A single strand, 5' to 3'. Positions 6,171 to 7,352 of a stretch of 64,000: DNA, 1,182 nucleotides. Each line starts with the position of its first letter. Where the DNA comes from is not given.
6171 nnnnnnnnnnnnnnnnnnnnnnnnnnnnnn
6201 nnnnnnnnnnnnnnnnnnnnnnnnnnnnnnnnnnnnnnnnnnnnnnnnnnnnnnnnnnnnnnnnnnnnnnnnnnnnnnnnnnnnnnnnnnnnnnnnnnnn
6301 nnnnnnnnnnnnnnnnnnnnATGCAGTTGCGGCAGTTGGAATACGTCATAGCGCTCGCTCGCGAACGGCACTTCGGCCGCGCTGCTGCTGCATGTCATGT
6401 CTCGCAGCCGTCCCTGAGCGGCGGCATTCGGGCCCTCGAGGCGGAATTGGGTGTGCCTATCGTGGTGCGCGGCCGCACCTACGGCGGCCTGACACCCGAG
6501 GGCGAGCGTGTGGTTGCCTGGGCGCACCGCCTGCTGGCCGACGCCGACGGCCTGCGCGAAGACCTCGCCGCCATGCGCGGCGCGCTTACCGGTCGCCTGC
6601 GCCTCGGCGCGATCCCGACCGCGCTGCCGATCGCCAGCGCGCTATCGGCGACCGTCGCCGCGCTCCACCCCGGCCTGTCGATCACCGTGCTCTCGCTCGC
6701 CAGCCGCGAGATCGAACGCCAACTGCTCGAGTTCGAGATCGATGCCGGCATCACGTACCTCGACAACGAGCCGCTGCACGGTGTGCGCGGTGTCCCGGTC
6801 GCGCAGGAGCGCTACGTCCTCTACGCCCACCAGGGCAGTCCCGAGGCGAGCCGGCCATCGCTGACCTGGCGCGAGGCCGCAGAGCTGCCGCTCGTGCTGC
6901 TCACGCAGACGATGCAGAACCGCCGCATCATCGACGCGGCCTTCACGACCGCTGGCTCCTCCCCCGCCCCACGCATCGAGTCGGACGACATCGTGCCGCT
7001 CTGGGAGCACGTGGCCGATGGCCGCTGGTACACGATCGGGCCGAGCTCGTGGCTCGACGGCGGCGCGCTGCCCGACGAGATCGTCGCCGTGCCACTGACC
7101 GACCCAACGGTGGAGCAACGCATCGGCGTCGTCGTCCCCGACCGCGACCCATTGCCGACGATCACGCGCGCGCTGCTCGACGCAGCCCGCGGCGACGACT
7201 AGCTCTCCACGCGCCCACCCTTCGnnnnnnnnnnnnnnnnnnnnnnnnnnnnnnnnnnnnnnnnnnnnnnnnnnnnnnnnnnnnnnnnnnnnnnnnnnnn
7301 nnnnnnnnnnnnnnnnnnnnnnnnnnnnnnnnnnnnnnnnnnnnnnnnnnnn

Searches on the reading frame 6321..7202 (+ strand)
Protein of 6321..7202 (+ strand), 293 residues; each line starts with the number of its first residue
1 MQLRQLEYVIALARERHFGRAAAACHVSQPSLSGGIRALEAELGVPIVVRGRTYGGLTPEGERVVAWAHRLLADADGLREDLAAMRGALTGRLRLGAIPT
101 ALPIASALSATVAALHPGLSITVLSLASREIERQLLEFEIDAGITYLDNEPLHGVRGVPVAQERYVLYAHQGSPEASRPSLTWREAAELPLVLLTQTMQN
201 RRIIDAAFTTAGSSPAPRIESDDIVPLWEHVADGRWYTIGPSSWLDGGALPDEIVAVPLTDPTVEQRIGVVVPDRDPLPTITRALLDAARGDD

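Call 69: search_protein_families(library=pfam, proteins=[window:6321-7202:+], max_evalue=0.00001)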
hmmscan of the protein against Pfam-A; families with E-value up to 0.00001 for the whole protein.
window:6321-7202:+ (293 aa): 2 families
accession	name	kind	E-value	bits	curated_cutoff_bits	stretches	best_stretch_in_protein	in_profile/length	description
PF03466.25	LysR_substrate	-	5.7e-32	111.2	28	1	87-290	2-205/209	LysR substrate binding domain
PF00126.33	HTH_1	-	1.2e-17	64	26.6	1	3-62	1-60/60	Bacterial regulatory helix-turn-helix protein, lysR family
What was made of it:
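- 6321..7202 (+): Divergent LysR-type regulator. The 111-bp region 6210-6320 is the presumed shared promoter region. Pfam HTH_1 plus LysR_substrate (call 69).
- Checked: It runs towards a divergent LysR gene at 6321-7202 (call 69).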
